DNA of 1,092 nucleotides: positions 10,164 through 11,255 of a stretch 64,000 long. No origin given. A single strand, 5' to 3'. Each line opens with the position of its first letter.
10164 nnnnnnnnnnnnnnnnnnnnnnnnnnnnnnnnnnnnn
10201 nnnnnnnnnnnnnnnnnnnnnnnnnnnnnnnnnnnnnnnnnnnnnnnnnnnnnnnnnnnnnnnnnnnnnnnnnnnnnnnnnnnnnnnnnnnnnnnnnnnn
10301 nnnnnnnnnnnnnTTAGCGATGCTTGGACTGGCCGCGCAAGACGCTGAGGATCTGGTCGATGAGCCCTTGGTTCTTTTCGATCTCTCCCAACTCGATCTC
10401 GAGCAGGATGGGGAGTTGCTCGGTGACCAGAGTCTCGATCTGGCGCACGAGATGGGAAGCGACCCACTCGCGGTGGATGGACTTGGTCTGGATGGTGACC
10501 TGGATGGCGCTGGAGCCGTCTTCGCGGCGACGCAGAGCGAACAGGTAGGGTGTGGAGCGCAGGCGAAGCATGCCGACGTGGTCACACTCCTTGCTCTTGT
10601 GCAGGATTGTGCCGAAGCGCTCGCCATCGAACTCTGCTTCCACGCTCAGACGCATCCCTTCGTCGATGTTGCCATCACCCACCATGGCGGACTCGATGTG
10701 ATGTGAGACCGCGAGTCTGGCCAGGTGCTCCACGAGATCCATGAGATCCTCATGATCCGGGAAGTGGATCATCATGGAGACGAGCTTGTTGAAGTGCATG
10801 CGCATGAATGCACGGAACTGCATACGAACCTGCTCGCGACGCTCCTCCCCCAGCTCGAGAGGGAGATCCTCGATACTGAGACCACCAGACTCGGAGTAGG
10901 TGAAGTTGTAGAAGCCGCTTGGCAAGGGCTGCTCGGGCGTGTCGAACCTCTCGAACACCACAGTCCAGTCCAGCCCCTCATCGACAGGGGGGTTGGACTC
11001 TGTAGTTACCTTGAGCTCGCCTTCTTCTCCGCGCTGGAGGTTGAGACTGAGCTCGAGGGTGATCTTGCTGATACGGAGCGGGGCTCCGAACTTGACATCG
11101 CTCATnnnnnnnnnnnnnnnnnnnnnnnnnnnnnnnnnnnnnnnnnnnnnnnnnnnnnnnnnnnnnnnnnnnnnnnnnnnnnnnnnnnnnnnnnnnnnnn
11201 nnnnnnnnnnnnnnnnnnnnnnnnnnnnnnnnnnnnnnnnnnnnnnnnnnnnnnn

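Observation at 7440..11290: Tandem array of four paralogous unknown genes (A1-B1-A2-B2), each with its own promoter, terminator and a shared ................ operator-like motif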

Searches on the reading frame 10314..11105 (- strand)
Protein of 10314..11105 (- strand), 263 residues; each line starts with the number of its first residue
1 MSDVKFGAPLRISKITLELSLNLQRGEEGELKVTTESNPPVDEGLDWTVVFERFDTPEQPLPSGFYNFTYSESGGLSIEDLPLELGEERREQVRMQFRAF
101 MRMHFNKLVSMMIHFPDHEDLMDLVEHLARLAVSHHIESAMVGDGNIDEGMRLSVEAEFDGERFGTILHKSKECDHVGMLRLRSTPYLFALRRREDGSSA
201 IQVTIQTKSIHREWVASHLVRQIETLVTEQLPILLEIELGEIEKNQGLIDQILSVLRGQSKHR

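Call 7: search_protein_families(library=pfam, proteins=[window:10314-11105:-], max_evalue=1)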
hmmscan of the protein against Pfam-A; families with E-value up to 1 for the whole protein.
window:10314-11105:- (263 aa): 0 families

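Call 13: search_protein_families(library=phrogs, proteins=[window:10314-11105:-], max_evalue=1)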
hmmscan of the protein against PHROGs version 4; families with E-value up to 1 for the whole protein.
window:10314-11105:- (263 aa): 0 families

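Call 14: search_protein_families(library=padloc, proteins=[window:10314-11105:-], max_evalue=1)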
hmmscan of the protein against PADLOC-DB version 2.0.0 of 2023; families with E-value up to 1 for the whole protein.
window:10314-11105:- (263 aa): 0 families

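Call 18: search_protein_families(library=ncbifam, proteins=[window:10314-11105:-], max_evalue=0.01)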
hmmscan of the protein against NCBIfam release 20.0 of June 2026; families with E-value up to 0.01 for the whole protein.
window:10314-11105:- (263 aa): 0 families

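Call 85: search_dna_similar(query=window:10314-11105:-, collection=plasmids, mode=protein, max_evalue=0.01)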
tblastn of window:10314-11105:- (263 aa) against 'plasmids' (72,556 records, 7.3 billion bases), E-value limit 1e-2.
No match.

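Call 104: predict_structure(alignment_id=A9)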
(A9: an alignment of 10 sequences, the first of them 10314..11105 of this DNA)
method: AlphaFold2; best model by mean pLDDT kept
length: 263 residues; sequences in the alignment: 10
mean_pLDDT: 79.6   pTM: 0.74
mean pLDDT of the five models: 79.6, 78.2, 76.9, 75.9, 75.1
residues with pLDDT >= 90: 49; 70-90: 163; 50-70: 30; < 50: 21
segments of 3 or more residues with pLDDT < 50: 1-8, 163-174
pLDDT, mean of each block of 10 residues (from residue 1): 38 83 89 91 82 85 92 80 87 88 89 85 90 84 61 82 49 55 73 85 86 89 91 87 82 75 52
secondary structure, 60 per line:
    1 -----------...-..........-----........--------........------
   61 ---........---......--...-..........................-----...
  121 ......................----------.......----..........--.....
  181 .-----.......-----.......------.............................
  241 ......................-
elements in order: E16-25 E31-38 H47-54 E64-71 E75-80 H87-112 H118-142 E153-159 H164-173 E176-181 E187-193 E199-205 H212-262
